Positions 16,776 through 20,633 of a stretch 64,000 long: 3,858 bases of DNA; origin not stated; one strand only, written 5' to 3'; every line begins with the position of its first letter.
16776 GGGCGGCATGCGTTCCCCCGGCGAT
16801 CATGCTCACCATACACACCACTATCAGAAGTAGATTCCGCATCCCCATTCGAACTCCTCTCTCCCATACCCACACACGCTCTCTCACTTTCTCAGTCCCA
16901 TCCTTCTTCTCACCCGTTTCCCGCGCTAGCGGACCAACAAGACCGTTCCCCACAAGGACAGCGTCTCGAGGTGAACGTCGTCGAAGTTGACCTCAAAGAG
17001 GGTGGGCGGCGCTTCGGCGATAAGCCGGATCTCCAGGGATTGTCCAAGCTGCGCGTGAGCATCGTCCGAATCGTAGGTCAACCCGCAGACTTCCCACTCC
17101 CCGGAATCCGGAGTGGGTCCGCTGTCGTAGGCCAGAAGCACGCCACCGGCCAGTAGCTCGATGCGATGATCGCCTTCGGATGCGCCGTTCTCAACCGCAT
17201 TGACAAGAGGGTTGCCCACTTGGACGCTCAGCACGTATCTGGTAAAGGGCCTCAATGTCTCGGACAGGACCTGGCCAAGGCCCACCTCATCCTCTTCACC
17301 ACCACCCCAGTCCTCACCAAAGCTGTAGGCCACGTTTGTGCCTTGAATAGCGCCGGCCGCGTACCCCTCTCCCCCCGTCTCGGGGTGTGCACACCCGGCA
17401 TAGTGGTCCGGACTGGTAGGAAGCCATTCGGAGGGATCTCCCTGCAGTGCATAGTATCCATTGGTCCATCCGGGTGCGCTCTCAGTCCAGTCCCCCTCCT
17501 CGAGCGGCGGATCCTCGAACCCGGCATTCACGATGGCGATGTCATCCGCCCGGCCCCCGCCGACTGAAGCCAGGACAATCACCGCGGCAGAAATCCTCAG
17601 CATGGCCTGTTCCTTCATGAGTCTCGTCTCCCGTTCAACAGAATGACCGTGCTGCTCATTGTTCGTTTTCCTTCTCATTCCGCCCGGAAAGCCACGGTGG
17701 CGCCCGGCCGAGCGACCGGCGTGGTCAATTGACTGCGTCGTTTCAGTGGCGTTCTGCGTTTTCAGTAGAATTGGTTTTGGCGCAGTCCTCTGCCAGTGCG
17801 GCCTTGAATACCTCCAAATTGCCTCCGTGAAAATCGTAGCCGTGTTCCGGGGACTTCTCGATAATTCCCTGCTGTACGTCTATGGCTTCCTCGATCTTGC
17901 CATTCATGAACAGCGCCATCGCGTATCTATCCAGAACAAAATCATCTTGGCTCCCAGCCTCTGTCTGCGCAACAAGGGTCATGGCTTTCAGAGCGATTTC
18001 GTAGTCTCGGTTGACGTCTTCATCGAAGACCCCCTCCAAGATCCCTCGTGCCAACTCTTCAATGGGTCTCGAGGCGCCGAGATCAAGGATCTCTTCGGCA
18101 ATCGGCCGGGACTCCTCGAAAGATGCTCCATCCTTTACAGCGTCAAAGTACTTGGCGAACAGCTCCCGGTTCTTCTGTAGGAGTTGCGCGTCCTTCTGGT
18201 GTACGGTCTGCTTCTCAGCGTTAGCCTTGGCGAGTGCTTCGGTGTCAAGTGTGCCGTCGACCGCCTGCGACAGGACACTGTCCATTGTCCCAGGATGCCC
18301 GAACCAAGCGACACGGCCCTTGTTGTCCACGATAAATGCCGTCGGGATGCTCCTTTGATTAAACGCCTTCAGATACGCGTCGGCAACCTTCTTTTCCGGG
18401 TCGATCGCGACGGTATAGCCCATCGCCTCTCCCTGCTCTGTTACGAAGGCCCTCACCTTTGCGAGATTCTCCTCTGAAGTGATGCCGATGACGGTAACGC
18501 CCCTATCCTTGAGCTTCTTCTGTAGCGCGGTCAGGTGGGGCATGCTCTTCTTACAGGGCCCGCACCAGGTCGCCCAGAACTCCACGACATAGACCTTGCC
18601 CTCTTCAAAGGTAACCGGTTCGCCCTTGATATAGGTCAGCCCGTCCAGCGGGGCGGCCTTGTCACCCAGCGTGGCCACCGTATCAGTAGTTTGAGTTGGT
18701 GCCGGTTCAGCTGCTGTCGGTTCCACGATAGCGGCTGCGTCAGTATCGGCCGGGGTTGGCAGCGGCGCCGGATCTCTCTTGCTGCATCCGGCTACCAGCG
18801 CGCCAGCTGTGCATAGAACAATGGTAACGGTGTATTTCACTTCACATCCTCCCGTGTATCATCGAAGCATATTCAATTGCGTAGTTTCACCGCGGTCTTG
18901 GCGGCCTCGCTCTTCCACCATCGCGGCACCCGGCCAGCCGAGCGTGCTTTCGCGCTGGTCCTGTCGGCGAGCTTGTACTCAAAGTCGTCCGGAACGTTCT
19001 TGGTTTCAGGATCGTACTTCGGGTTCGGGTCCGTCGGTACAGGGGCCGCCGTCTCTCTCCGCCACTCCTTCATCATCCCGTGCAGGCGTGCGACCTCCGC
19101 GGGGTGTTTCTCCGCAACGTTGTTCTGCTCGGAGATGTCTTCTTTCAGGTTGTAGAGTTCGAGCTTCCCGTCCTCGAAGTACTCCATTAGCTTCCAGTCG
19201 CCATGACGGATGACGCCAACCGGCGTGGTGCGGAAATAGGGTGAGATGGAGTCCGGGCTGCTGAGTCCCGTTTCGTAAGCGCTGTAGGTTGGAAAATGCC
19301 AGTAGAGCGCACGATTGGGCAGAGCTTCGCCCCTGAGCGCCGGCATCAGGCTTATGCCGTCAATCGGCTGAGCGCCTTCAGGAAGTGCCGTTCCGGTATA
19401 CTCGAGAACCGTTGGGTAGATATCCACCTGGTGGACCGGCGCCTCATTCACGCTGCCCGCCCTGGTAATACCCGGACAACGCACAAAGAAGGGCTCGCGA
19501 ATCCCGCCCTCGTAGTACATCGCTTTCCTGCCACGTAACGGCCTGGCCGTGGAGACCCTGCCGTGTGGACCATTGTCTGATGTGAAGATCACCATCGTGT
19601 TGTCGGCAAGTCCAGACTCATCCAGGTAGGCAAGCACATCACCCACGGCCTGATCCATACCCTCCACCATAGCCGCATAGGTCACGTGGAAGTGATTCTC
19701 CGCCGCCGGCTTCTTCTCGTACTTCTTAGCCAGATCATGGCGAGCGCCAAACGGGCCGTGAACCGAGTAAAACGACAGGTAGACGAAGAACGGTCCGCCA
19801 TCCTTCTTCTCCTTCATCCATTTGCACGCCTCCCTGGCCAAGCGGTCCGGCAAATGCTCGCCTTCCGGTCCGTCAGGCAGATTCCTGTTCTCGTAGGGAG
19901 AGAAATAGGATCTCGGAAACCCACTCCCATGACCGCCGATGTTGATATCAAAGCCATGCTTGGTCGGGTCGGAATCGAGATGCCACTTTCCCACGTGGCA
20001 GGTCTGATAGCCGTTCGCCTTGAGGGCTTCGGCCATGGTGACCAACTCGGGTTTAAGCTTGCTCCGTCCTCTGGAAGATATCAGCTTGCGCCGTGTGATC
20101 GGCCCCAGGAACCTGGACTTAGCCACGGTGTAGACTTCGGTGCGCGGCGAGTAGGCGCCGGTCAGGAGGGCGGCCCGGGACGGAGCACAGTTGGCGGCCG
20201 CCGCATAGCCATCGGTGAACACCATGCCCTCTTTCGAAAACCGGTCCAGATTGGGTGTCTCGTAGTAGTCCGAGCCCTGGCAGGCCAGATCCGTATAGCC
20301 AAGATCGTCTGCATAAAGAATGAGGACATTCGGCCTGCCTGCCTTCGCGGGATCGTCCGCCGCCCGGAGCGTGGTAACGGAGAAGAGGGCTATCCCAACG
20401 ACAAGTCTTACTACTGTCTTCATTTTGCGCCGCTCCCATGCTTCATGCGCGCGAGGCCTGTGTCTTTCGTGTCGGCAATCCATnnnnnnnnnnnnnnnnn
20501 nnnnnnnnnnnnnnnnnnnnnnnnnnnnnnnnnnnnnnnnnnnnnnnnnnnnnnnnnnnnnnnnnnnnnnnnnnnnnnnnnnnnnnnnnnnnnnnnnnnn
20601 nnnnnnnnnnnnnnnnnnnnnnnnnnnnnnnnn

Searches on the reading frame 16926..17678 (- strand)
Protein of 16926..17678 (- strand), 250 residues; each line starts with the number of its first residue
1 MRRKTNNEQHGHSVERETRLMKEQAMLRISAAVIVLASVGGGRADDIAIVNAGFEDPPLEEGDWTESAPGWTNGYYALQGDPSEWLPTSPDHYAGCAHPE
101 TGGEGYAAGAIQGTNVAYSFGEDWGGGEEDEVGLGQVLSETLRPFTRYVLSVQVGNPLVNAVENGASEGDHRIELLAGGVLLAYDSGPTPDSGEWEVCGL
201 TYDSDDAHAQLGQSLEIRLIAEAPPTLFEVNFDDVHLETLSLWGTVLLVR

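Call 7: search_protein_families(library=pfam, proteins=[window:16926-17678:-], max_evalue=0.001)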
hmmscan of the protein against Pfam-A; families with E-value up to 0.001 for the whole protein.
window:16926-17678:- (250 aa): 1 family
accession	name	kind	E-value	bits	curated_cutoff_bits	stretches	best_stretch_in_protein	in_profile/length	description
PF22825.2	HpiC1-like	-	9.2e-36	123.9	27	1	46-238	2-174/174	HpiC1 cyclase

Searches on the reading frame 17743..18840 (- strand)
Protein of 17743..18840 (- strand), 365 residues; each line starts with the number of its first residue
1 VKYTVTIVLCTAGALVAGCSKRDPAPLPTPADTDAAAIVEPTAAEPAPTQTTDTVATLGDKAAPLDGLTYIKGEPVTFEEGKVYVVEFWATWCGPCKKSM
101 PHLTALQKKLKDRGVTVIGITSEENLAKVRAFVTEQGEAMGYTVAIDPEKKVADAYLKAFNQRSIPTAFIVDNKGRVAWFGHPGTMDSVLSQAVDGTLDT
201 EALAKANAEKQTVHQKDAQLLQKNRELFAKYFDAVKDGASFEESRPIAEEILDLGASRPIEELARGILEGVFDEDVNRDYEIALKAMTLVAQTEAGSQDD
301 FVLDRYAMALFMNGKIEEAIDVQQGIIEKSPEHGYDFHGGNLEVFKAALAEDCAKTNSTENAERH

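Call 7: search_protein_families(library=pfam, proteins=[window:17743-18840:-], max_evalue=0.001)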
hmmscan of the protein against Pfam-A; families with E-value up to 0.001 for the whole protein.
window:17743-18840:- (365 aa): 7 families
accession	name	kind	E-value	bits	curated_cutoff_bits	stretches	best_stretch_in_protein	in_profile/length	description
PF00578.27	AhpC-TSA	-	5.8e-20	71.9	26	1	78-179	23-123/124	AhpC/TSA family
PF08534.16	Redoxin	-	1e-19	71.2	26.6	1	67-179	10-130/148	Redoxin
PF13905.12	Thioredoxin_8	-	8.8e-12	45.7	27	1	81-177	1-94/94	Thioredoxin-like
PF00085.26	Thioredoxin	-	7.5e-10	39.2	23.5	1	81-125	18-61/103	Thioredoxin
PF14595.12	Thioredoxin_9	-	4.3e-05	23.9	25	0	146-188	80-123/129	Thioredoxin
PF13098.12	Thioredoxin_2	-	6.7e-05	23.6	27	1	79-177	3-88/104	Thioredoxin-like domain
PF20029.6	DUF6436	-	0.00023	21.3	27.3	1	79-181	18-91/133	Domain of unknown function (DUF6436)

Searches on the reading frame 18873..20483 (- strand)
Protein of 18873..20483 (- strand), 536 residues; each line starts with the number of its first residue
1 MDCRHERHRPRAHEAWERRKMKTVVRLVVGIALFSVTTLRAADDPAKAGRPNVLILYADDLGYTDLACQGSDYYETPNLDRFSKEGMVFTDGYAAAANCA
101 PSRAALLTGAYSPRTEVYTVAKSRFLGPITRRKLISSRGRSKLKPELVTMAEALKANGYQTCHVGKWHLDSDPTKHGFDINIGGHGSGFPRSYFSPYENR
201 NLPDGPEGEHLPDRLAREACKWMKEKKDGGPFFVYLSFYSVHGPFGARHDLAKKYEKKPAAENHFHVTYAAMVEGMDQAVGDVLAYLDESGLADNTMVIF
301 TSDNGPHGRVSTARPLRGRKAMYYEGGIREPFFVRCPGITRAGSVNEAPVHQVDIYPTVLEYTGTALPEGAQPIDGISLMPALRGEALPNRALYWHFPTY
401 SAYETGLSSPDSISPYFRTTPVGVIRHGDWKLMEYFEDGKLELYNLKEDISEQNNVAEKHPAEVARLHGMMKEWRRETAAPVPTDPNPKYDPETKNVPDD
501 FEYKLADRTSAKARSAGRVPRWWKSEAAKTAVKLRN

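Call 7: search_protein_families(library=pfam, proteins=[window:18873-20483:-], max_evalue=0.001)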
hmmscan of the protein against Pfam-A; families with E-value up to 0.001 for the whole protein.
window:18873-20483:- (536 aa): 3 families
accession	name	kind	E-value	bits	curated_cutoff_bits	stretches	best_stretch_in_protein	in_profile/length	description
PF00884.28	Sulfatase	-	3.9e-63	214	25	1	51-364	1-300/301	Sulfatase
PF16347.10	SGSH_C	-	3e-14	53.9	29.3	1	320-462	8-137/154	N-sulphoglucosamine sulphohydrolase, C-terminal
PF01663.27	Phosphodiest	-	1.3e-07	32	23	1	75-305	19-220/342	Type I phosphodiesterase / nucleotide pyrophosphatase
